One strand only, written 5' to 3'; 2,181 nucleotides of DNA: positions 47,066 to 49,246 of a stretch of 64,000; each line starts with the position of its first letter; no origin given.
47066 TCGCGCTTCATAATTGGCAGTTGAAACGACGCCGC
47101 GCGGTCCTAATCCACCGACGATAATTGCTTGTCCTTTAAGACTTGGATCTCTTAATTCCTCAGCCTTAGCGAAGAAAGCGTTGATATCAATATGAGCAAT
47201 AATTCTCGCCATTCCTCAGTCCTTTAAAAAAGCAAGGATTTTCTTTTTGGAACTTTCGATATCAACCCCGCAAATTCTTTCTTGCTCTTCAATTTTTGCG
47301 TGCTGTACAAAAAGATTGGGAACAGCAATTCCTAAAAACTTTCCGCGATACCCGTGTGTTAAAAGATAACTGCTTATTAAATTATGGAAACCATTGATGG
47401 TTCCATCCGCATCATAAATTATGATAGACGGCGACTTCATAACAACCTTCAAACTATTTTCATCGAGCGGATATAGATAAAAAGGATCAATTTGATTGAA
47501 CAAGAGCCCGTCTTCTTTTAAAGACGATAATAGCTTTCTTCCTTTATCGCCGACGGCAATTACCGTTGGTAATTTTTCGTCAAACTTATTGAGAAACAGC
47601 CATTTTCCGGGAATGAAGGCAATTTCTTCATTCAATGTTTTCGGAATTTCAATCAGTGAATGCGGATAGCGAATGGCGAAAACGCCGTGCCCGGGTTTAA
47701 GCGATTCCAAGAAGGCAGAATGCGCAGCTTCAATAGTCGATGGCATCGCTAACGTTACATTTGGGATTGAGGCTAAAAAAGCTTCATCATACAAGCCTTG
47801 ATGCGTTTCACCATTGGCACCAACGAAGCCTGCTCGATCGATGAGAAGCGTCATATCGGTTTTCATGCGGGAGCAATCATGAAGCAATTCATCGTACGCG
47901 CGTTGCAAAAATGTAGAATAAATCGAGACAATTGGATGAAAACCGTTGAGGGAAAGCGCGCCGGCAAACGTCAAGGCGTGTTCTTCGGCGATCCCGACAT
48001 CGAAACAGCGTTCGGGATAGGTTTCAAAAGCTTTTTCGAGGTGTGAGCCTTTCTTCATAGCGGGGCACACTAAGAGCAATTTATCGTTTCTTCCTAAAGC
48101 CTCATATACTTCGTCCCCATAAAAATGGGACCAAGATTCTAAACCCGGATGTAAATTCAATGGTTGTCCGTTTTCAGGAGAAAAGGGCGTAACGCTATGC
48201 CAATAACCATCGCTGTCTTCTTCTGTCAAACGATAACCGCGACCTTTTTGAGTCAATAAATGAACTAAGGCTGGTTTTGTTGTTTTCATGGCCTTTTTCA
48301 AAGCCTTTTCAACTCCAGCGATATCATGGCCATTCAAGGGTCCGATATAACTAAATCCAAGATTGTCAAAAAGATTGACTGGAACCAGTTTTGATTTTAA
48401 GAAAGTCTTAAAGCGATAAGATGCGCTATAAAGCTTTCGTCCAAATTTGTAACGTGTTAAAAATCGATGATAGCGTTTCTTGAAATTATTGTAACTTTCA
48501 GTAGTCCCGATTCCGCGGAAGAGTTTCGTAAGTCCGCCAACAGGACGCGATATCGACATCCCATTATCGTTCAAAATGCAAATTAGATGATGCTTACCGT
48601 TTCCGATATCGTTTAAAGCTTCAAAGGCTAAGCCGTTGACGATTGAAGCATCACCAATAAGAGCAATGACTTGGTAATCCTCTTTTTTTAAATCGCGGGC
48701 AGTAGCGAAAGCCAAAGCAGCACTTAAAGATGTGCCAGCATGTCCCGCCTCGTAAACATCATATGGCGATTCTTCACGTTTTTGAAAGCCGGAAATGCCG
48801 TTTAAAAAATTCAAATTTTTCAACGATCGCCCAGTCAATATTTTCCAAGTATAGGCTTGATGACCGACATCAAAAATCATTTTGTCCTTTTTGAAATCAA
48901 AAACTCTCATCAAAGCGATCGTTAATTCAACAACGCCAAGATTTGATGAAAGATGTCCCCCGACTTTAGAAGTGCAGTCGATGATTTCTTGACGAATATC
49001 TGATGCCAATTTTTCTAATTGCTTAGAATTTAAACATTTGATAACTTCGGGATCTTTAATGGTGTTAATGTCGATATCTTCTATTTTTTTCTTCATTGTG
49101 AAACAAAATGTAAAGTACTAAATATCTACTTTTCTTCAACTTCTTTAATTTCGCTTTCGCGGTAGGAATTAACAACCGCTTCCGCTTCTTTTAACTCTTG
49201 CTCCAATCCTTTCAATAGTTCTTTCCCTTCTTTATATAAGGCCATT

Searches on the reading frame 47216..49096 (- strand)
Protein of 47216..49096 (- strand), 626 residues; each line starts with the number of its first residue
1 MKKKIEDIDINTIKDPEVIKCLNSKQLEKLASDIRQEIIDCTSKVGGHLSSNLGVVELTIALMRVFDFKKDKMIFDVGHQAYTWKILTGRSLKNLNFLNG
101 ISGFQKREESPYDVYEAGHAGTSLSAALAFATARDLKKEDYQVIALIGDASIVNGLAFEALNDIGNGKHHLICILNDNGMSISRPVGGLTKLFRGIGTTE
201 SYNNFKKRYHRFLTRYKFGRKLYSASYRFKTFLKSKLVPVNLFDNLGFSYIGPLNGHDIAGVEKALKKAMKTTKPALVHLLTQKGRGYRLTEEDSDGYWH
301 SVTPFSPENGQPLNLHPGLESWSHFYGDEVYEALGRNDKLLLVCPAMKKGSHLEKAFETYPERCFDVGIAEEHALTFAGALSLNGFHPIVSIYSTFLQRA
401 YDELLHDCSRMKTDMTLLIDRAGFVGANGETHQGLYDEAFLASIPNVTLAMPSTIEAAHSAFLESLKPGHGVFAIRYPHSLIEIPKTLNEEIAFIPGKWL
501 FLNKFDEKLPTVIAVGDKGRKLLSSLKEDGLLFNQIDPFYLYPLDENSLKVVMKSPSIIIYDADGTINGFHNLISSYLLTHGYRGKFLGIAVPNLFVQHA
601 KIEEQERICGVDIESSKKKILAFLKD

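Call 69: search_protein_families(library=pfam, proteins=[window:47216-49096:-], max_evalue=0.00001)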
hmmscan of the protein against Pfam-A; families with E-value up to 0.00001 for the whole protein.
window:47216-49096:- (626 aa): 2 families
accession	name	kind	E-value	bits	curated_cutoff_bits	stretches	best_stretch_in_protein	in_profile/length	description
PF13292.11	DXP_synthase_N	-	1e-98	330.4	21.2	1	11-282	2-274/274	1-deoxy-D-xylulose-5-phosphate synthase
PF02779.29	Transket_pyr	-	3.4e-30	105.4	27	1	321-482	4-172/174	Transketolase, pyrimidine binding domain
